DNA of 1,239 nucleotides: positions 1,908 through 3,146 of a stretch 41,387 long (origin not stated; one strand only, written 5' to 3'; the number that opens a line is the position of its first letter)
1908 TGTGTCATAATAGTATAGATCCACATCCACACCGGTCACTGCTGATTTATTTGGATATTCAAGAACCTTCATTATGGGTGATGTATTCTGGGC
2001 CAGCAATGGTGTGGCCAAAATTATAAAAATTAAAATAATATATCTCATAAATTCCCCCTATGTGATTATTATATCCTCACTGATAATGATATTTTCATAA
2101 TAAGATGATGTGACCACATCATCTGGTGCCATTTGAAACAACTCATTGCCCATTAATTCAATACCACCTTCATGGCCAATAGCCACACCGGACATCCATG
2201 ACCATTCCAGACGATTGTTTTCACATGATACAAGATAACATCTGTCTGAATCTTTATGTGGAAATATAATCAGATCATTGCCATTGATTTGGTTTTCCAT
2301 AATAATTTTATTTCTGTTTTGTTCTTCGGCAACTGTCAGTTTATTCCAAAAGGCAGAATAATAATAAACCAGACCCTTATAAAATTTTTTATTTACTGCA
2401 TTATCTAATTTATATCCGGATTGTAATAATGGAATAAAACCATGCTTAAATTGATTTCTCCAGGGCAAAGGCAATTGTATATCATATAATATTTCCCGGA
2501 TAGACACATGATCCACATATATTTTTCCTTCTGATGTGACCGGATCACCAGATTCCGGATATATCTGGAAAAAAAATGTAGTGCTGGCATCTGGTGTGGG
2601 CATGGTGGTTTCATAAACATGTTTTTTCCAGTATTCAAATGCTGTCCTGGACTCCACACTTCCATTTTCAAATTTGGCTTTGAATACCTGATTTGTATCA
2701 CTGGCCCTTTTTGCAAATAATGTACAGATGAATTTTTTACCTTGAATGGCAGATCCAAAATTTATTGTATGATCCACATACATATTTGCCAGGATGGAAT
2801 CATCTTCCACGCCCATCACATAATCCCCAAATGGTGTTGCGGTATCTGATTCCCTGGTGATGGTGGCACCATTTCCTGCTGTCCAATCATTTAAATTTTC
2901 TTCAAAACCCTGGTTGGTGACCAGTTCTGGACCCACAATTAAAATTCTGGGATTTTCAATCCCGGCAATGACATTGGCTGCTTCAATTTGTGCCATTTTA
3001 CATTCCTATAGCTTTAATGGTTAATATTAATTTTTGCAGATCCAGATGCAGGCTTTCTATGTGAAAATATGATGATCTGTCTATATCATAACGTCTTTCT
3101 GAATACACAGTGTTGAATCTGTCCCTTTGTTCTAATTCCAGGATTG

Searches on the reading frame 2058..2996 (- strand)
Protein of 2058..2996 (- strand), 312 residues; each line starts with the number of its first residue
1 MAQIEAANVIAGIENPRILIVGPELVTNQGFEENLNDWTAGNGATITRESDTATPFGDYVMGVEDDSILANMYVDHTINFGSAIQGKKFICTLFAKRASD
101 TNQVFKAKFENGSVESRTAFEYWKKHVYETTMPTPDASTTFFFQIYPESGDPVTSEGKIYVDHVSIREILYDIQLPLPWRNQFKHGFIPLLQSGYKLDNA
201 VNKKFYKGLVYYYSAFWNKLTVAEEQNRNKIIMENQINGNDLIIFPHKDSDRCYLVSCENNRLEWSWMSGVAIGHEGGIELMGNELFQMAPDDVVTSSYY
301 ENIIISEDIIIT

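Call 8: search_protein_families(library=phrogs, proteins=[window:2058-2996:-], max_evalue=0.01)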
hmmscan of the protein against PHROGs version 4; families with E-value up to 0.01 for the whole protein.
window:2058-2996:- (312 aa): 0 families

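Call 14: search_protein_families(library=ncbifam, proteins=[window:2058-2996:-], max_evalue=0.1)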
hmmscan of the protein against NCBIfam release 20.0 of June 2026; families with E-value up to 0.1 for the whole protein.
window:2058-2996:- (312 aa): 2 families
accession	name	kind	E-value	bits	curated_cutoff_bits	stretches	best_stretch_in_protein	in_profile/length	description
NF033675.1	NTTRR-F1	subfamily_domain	0.0092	16.1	70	0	119-167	109-153/155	NTTRR-F1 domain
NF006577.0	PRK09102.1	equivalog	0.022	13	620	1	67-132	447-512/604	ribonucleoside-diphosphate reductase subunit alpha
